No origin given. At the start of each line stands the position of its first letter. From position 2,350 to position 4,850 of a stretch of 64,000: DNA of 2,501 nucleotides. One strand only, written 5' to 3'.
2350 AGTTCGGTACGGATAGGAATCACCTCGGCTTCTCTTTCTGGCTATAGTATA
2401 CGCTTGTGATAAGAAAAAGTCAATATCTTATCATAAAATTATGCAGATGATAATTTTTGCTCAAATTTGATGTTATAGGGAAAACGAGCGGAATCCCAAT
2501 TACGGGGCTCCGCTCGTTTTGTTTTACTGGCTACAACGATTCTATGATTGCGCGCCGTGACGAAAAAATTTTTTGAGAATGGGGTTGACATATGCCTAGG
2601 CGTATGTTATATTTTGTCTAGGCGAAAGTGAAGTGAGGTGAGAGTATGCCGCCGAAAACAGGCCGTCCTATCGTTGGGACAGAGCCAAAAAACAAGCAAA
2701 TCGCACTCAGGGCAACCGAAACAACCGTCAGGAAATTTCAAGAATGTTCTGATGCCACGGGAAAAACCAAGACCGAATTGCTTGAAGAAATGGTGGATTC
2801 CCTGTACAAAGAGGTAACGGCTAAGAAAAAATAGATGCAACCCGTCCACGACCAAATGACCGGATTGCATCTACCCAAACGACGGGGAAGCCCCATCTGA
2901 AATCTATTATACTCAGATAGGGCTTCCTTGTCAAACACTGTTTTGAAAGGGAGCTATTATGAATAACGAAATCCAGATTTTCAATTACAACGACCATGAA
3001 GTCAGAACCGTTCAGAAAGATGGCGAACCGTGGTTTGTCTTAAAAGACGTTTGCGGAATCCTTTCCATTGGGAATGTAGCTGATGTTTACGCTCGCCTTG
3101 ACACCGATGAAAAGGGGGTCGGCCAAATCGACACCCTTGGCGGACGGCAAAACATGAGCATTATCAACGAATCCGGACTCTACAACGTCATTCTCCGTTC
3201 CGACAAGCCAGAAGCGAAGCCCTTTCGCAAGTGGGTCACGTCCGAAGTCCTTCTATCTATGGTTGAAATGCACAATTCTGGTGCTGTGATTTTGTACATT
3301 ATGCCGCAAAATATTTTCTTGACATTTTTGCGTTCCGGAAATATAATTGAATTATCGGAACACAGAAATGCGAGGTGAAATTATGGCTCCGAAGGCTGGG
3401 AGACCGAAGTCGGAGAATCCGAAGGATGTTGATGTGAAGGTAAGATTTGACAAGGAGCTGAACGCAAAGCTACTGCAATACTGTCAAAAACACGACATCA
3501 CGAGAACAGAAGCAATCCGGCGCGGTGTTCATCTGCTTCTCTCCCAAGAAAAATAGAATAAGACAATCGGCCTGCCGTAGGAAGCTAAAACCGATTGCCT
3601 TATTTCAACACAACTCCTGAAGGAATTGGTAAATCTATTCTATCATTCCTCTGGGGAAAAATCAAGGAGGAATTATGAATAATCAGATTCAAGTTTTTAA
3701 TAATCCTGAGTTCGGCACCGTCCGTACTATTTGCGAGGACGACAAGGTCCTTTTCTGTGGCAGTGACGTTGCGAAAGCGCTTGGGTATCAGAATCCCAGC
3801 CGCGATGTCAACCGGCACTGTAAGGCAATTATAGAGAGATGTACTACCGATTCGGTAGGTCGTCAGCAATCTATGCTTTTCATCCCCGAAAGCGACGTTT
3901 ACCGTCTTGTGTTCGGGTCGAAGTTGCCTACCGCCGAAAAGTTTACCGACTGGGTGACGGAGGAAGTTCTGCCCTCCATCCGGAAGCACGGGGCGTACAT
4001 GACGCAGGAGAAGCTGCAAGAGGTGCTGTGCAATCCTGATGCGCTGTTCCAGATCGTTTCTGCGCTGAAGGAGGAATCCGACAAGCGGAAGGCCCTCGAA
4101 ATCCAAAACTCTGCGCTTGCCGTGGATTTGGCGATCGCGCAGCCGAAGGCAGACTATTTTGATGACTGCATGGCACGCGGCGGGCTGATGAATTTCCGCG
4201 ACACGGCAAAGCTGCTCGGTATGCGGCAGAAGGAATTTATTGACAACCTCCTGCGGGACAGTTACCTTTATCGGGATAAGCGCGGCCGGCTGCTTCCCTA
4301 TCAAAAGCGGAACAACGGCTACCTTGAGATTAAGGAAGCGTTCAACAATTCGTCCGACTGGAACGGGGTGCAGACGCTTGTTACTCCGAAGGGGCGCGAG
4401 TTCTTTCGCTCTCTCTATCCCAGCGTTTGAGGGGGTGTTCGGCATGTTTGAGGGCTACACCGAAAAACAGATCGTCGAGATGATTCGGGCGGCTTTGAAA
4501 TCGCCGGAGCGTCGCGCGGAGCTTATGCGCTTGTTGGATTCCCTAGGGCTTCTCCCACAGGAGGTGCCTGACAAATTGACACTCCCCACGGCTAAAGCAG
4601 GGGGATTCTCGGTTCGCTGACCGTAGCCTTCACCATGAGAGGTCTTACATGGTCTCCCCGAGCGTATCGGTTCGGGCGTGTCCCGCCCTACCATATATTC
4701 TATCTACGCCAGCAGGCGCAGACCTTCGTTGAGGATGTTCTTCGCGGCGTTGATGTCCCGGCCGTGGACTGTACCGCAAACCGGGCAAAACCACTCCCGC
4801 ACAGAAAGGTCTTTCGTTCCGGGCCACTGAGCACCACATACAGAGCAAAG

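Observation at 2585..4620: Two tandem immI-like (RHH-antirepressor-small protein) cassettes, the first decapitated by the second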

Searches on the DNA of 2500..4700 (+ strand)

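Call 70: search_dna_similar(query=window:2560-4575:+, collection=phages, mode=distant, max_rows=15)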
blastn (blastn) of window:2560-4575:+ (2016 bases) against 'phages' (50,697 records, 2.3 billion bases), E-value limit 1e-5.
Records with a match: 19; places in all: 19; records where one place covers at least 80% of the query: 0.
Best place of each record, by identity: 80-90% 2; 60-80% 17.
By first word of the organism name: Lactococcus 4; Faecalibacterium 3; Bordetella 3; Bacteriophage 2; Mycobacterium 2; Syntrophomonadaceae 1; Streptococcus 1; Gordonia 1; Lactobacillus 1; Lacticaseibacillus 1.
By host as written in the record: - 5; Bordetella avium 3; Faecalibacterium prausnitzii 2; Mycobacterium sp. 2; Syntrophomonadaceae 1; Streptococcus porci DSM_23759 1; Faecalibacterium sp. HTF-238 1; Gordonia terrae 3612 1; and 3 more.
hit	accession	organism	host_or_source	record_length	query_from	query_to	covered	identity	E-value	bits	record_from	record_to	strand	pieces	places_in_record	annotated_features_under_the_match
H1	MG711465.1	Faecalibacterium phage FP_Brigit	Faecalibacterium prausnitzii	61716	547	1681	12%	75.8%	1e-21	172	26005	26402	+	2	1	regulatory protein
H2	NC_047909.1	Faecalibacterium phage FP_Brigit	Faecalibacterium prausnitzii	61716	547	1681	12%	75.8%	1e-21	172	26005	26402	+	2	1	anti-repressor Ant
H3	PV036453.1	Syntrophomonadaceae phage IMGVR 15540650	Syntrophomonadaceae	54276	439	660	11%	70.0%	4e-16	94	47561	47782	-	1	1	anti-repressor Ant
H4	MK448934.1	Streptococcus phage Javan422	Streptococcus porci DSM_23759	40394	547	697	7%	70.7%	2e-6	62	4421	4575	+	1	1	antirepressor protein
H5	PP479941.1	Faecalibacterium phage Aster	Faecalibacterium sp. HTF-238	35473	1320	1444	6%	80.8%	1e-23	118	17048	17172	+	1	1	hypothetical protein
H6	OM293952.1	Bordetella phage vB_BaM-IFTN3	Bordetella avium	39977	573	692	6%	74.0%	1e-10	75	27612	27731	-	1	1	antirepressor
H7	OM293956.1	Bordetella phage vB_BaM-IFTN7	Bordetella avium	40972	573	692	6%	74.0%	1e-10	75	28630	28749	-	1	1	antirepressor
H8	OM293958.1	Bordetella phage vB_BaM-IFTN9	Bordetella avium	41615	573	692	6%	74.0%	1e-10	75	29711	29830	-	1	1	antirepressor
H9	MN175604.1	Gordonia phage PhorbesPhlower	Gordonia terrae 3612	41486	535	657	6%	70.7%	2e-6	61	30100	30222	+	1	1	43: antirepressor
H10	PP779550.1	Lactobacillus phage G2-Guo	Lactobacillus delbrueckii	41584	1362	1480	6%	71.4%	6e-7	63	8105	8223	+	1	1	antirepressor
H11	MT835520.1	Bacteriophage sp.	human fecal samples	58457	600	692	5%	80.6%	2e-14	88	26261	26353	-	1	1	record has no annotation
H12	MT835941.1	Bacteriophage sp.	human fecal samples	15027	602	690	4%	79.8%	2e-12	81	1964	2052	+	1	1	record has no annotation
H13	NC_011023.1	Mycobacterium phage Pukovnik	Mycobacterium sp.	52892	607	692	4%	75.6%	2e-6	62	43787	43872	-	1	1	68: anti-repressor Ant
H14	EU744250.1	Mycobacterium phage Pukovnik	Mycobacterium sp.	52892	607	692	4%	75.6%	2e-6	62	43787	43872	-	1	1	68: putative antirepressor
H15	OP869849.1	Lacticaseibacillus phage R24.1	Lacticaseibacillus rhamnosus LMG 23327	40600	1366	1446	4%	79.0%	4e-9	71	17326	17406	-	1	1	hypothetical protein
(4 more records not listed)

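Call 90: search_rna_families(source=window, start=2500, end=4700, threshold=evalue, max_evalue=10)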
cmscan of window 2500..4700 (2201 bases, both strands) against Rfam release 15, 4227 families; matches with E-value up to 10: 7.
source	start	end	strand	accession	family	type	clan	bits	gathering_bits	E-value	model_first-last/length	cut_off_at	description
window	2825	2926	-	RF04177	BTnc201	Gene; sRNA;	-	18.8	105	3.9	1-99/99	no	Bacteroides sRNA BTnc201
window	2887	2926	-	RF00262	sar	Gene; antisense;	-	18.4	43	2.2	33-64/68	no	sar RNA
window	2879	2934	-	RF00246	mir-135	Gene; miRNA;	-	18.1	59.2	2.1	1-88/88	no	mir-135 microRNA precursor family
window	2883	2930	+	RF03785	mir-974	Gene; miRNA;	-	17.9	90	5.7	21-70/91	no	mir-974 microRNA precursor family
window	2552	2603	+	RF01170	snoU61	Gene; snRNA; snoRNA; CD-box;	CL00067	16.9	55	3.5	1-84/84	no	Small nucleolar RNA U61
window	2885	2992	+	RF01794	sok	Gene; antitoxin;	-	13.2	59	7.1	1-157/157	no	sok antitoxin (CssrC)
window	3926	4093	+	RF00373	RNaseP_arch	Gene; ribozyme;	CL00002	12.8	84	0.66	1-288/288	no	Archaeal RNase P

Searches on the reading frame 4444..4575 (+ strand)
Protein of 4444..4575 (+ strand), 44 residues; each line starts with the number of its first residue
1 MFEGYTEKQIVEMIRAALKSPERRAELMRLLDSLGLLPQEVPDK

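Call 65: search_protein_representatives(alignment_id=A4)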
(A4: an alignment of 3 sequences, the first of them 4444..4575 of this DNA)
Query: 3 sequences, 42 profile positions. Proteins with E-value up to 0.001 (for the whole library): 9; up to 1e-10: 3; up to 1e-30: 0. The best 9 are listed.
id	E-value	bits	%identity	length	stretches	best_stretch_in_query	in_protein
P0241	1.9e-18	82.2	-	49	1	1-38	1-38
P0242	4.0e-18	81.1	-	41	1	1-41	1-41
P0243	4.3e-15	71.4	-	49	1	1-38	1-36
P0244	3.5e-08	49.3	-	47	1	1-40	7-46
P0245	2.2e-06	43.5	-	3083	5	3-21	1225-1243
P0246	1.4e-05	40.9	-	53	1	14-37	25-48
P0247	2.1e-05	40.4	-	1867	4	11-35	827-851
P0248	5.3e-04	35.9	-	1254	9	28-40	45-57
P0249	5.9e-04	35.7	-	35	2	19-37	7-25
